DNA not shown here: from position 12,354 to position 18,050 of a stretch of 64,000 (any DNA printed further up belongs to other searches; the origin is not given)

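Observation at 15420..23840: Mosaic identity between the tandem giant genes: the 3-prime 2.5 kb plus terminator are near-identical while the 5-prime 2.9 kb have diverged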

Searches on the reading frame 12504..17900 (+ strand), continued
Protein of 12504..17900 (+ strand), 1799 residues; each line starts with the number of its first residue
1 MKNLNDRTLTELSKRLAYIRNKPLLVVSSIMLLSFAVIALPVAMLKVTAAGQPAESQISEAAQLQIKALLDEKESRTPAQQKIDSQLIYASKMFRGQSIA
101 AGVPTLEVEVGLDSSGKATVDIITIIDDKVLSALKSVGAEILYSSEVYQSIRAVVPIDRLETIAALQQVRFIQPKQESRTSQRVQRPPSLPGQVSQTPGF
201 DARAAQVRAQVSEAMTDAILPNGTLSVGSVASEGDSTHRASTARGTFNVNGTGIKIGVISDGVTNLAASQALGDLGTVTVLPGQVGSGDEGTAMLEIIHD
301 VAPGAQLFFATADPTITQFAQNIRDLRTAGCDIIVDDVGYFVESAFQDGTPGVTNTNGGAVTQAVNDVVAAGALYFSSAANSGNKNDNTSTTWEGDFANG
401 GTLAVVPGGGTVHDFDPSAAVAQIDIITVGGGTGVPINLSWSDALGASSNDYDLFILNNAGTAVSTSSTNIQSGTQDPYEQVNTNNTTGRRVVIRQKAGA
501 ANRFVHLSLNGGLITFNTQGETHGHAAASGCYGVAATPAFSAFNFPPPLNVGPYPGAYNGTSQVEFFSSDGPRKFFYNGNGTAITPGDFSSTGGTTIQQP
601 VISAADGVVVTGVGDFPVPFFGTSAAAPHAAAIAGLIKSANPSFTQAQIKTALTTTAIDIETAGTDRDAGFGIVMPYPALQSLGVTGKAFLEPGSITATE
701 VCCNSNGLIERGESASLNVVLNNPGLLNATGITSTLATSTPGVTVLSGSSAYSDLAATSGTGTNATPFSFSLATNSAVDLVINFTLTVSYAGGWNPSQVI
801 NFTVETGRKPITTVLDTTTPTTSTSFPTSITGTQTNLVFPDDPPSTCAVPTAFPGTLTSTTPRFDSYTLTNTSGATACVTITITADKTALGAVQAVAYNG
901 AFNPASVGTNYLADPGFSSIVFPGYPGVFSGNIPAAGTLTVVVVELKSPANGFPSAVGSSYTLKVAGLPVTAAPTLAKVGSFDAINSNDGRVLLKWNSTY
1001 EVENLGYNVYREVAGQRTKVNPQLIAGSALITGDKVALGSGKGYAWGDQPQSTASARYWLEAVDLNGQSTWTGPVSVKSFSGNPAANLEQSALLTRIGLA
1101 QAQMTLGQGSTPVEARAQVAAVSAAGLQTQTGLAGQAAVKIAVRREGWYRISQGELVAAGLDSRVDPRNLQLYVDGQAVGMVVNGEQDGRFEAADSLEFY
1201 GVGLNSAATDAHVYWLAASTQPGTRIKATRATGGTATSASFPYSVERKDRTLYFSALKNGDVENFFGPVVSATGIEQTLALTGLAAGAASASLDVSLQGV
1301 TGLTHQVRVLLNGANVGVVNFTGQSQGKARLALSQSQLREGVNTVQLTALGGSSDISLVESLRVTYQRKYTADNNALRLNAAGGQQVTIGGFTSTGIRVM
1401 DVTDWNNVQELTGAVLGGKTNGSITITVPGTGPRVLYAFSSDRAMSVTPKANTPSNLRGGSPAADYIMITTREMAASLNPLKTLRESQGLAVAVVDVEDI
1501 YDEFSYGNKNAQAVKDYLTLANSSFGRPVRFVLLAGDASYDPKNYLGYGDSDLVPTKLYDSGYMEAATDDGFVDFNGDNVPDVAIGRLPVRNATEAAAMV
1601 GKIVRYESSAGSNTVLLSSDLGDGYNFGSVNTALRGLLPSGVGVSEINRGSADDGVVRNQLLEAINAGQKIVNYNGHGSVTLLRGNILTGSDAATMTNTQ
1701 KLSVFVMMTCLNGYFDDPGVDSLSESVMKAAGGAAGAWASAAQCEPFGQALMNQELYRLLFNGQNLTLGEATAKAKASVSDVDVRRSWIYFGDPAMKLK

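Call 12: find_related_loci(query=window:12504-17900:+, collection=genome_contigs, flank=10000)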
Query window:12504-17900:+ (1799 aa) in genome_contigs; peptide patterns used: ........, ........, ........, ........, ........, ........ (x = any residue, [..] = any of these).
210 stretches matched a pattern; 170 encode a relative of the query (tblastn E <= 1e-3); the best 80 are kept; 79 distinct loci.
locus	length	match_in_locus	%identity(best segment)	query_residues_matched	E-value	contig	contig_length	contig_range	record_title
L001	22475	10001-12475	63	974-1799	0e+0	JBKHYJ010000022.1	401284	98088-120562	MAG: Blastocatellia bacterium isolate NC_bin.3.orig k127_420074, whole genome shotgun sequence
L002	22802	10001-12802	55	56-974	0e+0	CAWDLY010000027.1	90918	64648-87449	MAG: uncultured Verrucomicrobiae bacterium isolate MFD04944.bin.2.179 genome assembly, contig: contig_59603, whole genom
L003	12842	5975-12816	52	973-1799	0e+0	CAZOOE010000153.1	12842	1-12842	MAG TPA_asm: uncultured Clostridia bacterium isolate SRP273308_co1_75 genome assembly, contig: NODE_6100_length_12842_co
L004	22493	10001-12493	49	971-1799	0e+0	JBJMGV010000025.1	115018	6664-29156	MAG: Blastocatellia bacterium isolate H3_16_all_fractions_metab_conc_90_60_0 k255_2383732, whole genome shotgun sequence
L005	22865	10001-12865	46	842-1799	0e+0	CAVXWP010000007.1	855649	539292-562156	MAG: Blastocatellia bacterium isolate MFD04944.bin.1.11 genome assembly, contig: contig_37217, whole genome shotgun sequ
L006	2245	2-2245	53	993-1740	0e+0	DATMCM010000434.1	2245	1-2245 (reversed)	MAG TPA_asm: Blastocatellia bacterium isolate SMAG_U13382 k141_708511, whole genome shotgun sequence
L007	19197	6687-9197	48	956-1799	0e+0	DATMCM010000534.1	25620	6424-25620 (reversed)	MAG TPA_asm: Blastocatellia bacterium isolate SMAG_U13382 k141_297264, whole genome shotgun sequence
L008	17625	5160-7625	47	974-1799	0e+0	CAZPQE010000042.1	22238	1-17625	MAG TPA_asm: uncultured Clostridia bacterium isolate binchicken_co107_429 genome assembly, contig: NODE_5827_length_2223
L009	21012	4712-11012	51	931-1799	0e+0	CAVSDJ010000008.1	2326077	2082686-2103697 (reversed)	MAG: Blastocatellia bacterium isolate MFD01916.bin.3.112 genome assembly, contig: contig_6494, whole genome shotgun sequ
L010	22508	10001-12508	49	970-1799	0e+0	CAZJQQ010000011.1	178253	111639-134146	MAG TPA_asm: uncultured Clostridia bacterium isolate SRP119689_co1_191 genome assembly, contig: NODE_47_length_178253_co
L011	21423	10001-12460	50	980-1799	0e+0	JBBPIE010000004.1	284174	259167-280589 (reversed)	MAG: Candidatus Onstottus arcticum isolate BPF1-18-20_bin_3 NODE_5_length_284174_cov_42.569884, whole genome shotgun seq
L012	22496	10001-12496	46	971-1798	0e+0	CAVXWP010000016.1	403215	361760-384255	MAG: Blastocatellia bacterium isolate MFD04944.bin.1.11 genome assembly, contig: contig_82268, whole genome shotgun sequ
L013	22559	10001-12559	48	936-1798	0e+0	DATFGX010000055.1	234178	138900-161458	MAG TPA_asm: Blastocatellia bacterium isolate SMAG_U8674 k141_767742, whole genome shotgun sequence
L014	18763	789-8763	50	899-1799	0e+0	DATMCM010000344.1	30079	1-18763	MAG TPA_asm: Blastocatellia bacterium isolate SMAG_U13382 k141_23941, whole genome shotgun sequence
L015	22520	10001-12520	46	951-1799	0e+0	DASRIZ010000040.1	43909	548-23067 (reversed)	MAG TPA_asm: Blastocatellia bacterium isolate SMAG_U10123 k141_2550864, whole genome shotgun sequence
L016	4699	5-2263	48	1046-1799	0e+0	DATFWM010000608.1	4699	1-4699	MAG TPA_asm: Blastocatellia bacterium isolate SMAG_U9490 k141_2396080, whole genome shotgun sequence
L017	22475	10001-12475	48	973-1799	0e+0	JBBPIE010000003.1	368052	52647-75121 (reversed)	MAG: Candidatus Onstottus arcticum isolate BPF1-18-20_bin_3 NODE_4_length_368052_cov_43.311407, whole genome shotgun seq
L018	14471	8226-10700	46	974-1799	0e+0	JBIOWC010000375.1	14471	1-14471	MAG: Blastocatellia bacterium isolate MAG092 k127_2670962, whole genome shotgun sequence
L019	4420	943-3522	44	952-1798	0e+0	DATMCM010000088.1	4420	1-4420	MAG TPA_asm: Blastocatellia bacterium isolate SMAG_U13382 k141_320074, whole genome shotgun sequence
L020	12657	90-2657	47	954-1799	0e+0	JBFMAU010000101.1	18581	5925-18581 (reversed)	MAG: Acidobacteriota bacterium isolate MAG146 MAG146_101, whole genome shotgun sequence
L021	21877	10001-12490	50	973-1799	0e+0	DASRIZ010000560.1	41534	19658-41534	MAG TPA_asm: Blastocatellia bacterium isolate SMAG_U10123 k141_1090581, whole genome shotgun sequence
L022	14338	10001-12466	46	989-1799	0e+0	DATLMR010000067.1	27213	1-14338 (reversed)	MAG TPA_asm: Blastocatellia bacterium isolate SMAG_U13779 k141_2565345, whole genome shotgun sequence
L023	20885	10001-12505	44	965-1799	0e+0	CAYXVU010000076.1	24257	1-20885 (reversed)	MAG TPA_asm: uncultured Clostridia bacterium isolate SRP237561_co1_1 genome assembly, contig: NODE_3243_length_24257_cov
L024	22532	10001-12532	46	975-1799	0e+0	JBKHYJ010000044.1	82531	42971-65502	MAG: Blastocatellia bacterium isolate NC_bin.3.orig k127_155927, whole genome shotgun sequence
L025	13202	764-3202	46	987-1799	0e+0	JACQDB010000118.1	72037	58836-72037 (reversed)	MAG: Acidobacteria bacterium isolate NC_groundwater_983_Pr1_S-0.65um_53_22 Montesol18_Sp65_coassembly_scaffold_1305075,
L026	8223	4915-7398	44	967-1799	0e+0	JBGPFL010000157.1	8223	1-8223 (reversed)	MAG: Blastocatellia bacterium isolate OBJ_0618_7090110_68 k141_8206030_length_8223_cov_18.5087, whole genome shotgun seq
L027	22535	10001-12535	45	974-1799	0e+0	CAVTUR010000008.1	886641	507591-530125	MAG: Blastocatellia bacterium isolate MFD04944.bin.3.75 genome assembly, contig: contig_20487, whole genome shotgun sequ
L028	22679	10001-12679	42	932-1799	0e+0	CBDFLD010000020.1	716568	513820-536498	MAG: Acidobacteriota bacterium isolate 4fe7eda5-706a-47f2-b94d-dac62684705c genome assembly, contig: contig_20, whole ge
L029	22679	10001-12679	42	932-1799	0e+0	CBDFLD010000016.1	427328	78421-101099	MAG: Acidobacteriota bacterium isolate 4fe7eda5-706a-47f2-b94d-dac62684705c genome assembly, contig: contig_16, whole ge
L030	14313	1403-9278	43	972-1799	0e+0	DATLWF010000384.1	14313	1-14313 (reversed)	MAG TPA_asm: Blastocatellia bacterium isolate SMAG_U13211 k141_51039, whole genome shotgun sequence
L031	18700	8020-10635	42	973-1799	0e+0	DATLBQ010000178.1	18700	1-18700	MAG TPA_asm: Pyrinomonadaceae bacterium isolate SMAG_U14302 k141_2524939, whole genome shotgun sequence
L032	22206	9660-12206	42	971-1798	0e+0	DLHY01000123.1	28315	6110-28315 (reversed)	MAG TPA_asm: Chloracidobacterium sp. UBA7656 UBA7656_contig_1714, whole genome shotgun sequence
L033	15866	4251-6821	42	964-1799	0e+0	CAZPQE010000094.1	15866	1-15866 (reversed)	MAG TPA_asm: uncultured Clostridia bacterium isolate binchicken_co107_429 genome assembly, contig: NODE_8830_length_1586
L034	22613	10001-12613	42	960-1799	0e+0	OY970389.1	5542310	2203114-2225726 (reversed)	MAG: Pyrinomonadaceae bacterium isolate MFD09206.bin.c.1 genome assembly, chromosome: 1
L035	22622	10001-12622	40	935-1799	0e+0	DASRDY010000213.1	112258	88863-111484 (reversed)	MAG TPA_asm: Blastocatellia bacterium isolate SMAG_U9992 k141_1571514, whole genome shotgun sequence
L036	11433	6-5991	40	926-1799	0e+0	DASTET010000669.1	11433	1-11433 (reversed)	MAG TPA_asm: Blastocatellia bacterium isolate SMAG_U854 k141_1258251, whole genome shotgun sequence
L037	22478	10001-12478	42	994-1799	0e+0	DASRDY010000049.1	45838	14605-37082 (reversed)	MAG TPA_asm: Blastocatellia bacterium isolate SMAG_U9992 k141_1833449, whole genome shotgun sequence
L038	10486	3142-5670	41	971-1799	0e+0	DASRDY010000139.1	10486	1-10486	MAG TPA_asm: Blastocatellia bacterium isolate SMAG_U9992 k141_1214932, whole genome shotgun sequence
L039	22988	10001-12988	40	969-1799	0e+0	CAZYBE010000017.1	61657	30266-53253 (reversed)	MAG TPA_asm: uncultured Eubacteriales bacterium isolate binchicken_co376_124 genome assembly, contig: NODE_339_length_61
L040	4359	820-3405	43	975-1798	0e+0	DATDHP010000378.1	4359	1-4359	MAG TPA_asm: Vicinamibacterales bacterium isolate SMAG_U281 k141_133140, whole genome shotgun sequence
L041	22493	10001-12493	39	973-1798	2e-180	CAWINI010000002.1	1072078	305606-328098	MAG: uncultured bacterium isolate MFD04944.bin.1.291 genome assembly, contig: contig_43876, whole genome shotgun sequenc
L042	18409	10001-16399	42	967-1799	0e+0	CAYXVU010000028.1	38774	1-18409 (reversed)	MAG TPA_asm: uncultured Clostridia bacterium isolate SRP237561_co1_1 genome assembly, contig: NODE_1443_length_38774_cov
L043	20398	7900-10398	42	989-1799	0e+0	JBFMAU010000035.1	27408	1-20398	MAG: Acidobacteriota bacterium isolate MAG146 MAG146_35, whole genome shotgun sequence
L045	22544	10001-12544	43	972-1799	7e-177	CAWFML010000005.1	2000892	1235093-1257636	MAG: Pyrinomonadaceae bacterium isolate MFD01916.bin.1.104 genome assembly, contig: contig_941, whole genome shotgun seq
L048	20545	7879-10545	41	973-1799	0e+0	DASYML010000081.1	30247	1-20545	MAG TPA_asm: Pyrinomonadaceae bacterium isolate SMAG_U4374 k141_1677189, whole genome shotgun sequence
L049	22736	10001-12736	39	973-1798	1e-165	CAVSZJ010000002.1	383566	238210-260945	MAG: Vicinamibacterales bacterium isolate MFD05747.bin.2.1 genome assembly, contig: contig_19325, whole genome shotgun s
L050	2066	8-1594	54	1275-1799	0e+0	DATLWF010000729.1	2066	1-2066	MAG TPA_asm: Blastocatellia bacterium isolate SMAG_U13211 k141_353970, whole genome shotgun sequence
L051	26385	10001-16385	43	973-1798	1e-164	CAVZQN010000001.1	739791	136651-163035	MAG: uncultured bacterium isolate MFD05747.bin.3.202 genome assembly, contig: contig_11058, whole genome shotgun sequenc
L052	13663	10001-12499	37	970-1798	1e-154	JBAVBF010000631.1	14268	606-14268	MAG: Thermoanaerobaculia bacterium isolate MFD01439_ilm_asm_bin18 k127_125629, whole genome shotgun sequence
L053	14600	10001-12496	37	970-1798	3e-154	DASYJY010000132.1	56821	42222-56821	MAG TPA_asm: Thermoanaerobaculia bacterium isolate SMAG_U4307 k141_3283255, whole genome shotgun sequence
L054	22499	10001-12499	36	970-1798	1e-153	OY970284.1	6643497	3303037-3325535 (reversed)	MAG: Thermoanaerobaculia bacterium isolate MFD05513.bin.1.42 genome assembly, chromosome: 1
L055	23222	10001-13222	43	973-1799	3e-151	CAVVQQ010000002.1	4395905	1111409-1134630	MAG: uncultured Acidobacteriota bacterium isolate MFD02581.bin.2.64 genome assembly, contig: contig_18388, whole genome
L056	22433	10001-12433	38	991-1798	9e-150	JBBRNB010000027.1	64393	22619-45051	MAG: Thermoanaerobaculia bacterium isolate La1_metabat2.109 LA1C_B2.109_k141_1375241L_64393_cov_116.7151, whole genome s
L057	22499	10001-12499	37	970-1798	3e-149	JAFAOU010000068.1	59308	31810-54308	MAG: Acidobacteriota bacterium isolate CP_BM_ER_20 BM_ER_k147_770611, whole genome shotgun sequence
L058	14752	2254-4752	37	970-1798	9e-149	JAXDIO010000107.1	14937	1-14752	MAG: Thermoanaerobaculia bacterium isolate BP_55 scaffold_3778607, whole genome shotgun sequence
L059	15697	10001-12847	47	970-1798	1e-143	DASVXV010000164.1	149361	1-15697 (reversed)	MAG TPA_asm: Pyrinomonadaceae bacterium isolate SMAG_U2584 k141_1114806, whole genome shotgun sequence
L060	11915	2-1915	42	1168-1799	1e-143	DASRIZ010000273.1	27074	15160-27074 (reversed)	MAG TPA_asm: Blastocatellia bacterium isolate SMAG_U10123 k141_1514435, whole genome shotgun sequence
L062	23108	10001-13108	45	970-1799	7e-142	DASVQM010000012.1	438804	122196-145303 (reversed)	MAG TPA_asm: Pyrinomonadaceae bacterium isolate SMAG_U3208 k141_571472, whole genome shotgun sequence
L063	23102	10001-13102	43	954-1799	3e-139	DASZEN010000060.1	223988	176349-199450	MAG TPA_asm: Pyrinomonadaceae bacterium isolate SMAG_U6495 k141_128349, whole genome shotgun sequence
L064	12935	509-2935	38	983-1798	8e-138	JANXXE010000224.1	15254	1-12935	MAG: Myxococcales bacterium isolate GL140_2_metabat_379_sub GL140_2_k141_2704777, whole genome shotgun sequence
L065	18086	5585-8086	36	970-1798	9e-151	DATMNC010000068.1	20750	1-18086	MAG TPA_asm: Thermoanaerobaculia bacterium isolate SMAG_U12840 k141_5250039, whole genome shotgun sequence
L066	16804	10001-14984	38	973-1799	2e-151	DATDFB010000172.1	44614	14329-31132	MAG TPA_asm: Thermoanaerobaculia bacterium isolate SMAG_U215 k141_1549773, whole genome shotgun sequence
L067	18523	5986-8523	43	975-1798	2e-174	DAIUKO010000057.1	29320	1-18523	MAG TPA_asm: Vicinamibacterales bacterium isolate CTOTU27892 NODE_172_length_29320_cov_8.463010, whole genome shotgun se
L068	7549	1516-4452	43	972-1799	9e-131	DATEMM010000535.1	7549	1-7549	MAG TPA_asm: Pyrinomonadaceae bacterium isolate SMAG_U8942 k141_398388, whole genome shotgun sequence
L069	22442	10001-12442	34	982-1799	9e-130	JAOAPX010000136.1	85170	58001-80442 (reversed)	MAG: Acidobacteria bacterium isolate RYN_25 scaffold_1076693, whole genome shotgun sequence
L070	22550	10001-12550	41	974-1799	0e+0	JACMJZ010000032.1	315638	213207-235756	MAG: Pyrinomonadaceae bacterium isolate ES-bin-189 ES-bin-189-contig-k141_12948871, whole genome shotgun sequence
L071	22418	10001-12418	32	989-1799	2e-120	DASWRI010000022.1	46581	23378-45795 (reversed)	MAG TPA_asm: Pyrinomonadaceae bacterium isolate SMAG_U3517 k141_2153210, whole genome shotgun sequence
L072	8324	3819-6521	42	983-1799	2e-120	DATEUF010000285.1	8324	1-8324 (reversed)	MAG TPA_asm: Pyrinomonadaceae bacterium isolate SMAG_U8334 k141_3869725, whole genome shotgun sequence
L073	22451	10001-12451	34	994-1798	1e-117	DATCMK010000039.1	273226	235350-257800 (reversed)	MAG TPA_asm: Pyrinomonadaceae bacterium isolate SMAG_U7147 k141_15051, whole genome shotgun sequence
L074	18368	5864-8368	47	965-1799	0e+0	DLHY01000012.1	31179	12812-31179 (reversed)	MAG TPA_asm: Chloracidobacterium sp. UBA7656 UBA7656_contig_2595, whole genome shotgun sequence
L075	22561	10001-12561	38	953-1799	1e-178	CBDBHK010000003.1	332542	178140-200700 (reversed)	MAG: Acidobacteriota bacterium isolate 99fda0a5-85d9-418a-8fd5-750ac8318952 genome assembly, contig: contig_3, whole gen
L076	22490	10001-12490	33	989-1799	6e-120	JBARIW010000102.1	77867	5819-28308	MAG: Pyrinomonadaceae bacterium isolate MFD06482_ilm_asm_bin2 k127_22527, whole genome shotgun sequence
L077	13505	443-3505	37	992-1799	7e-108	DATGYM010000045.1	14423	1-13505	MAG TPA_asm: Pyrinomonadaceae bacterium isolate SMAG_U10635 k141_433136, whole genome shotgun sequence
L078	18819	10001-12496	38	970-1798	1e-157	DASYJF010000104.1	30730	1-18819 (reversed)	MAG TPA_asm: Thermoanaerobaculia bacterium isolate SMAG_U4288 k141_1877777, whole genome shotgun sequence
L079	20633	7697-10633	39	992-1799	2e-105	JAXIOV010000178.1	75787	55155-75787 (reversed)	MAG: Pyrinomonadaceae bacterium isolate Fractures_MAG_02 c_000000230399, whole genome shotgun sequence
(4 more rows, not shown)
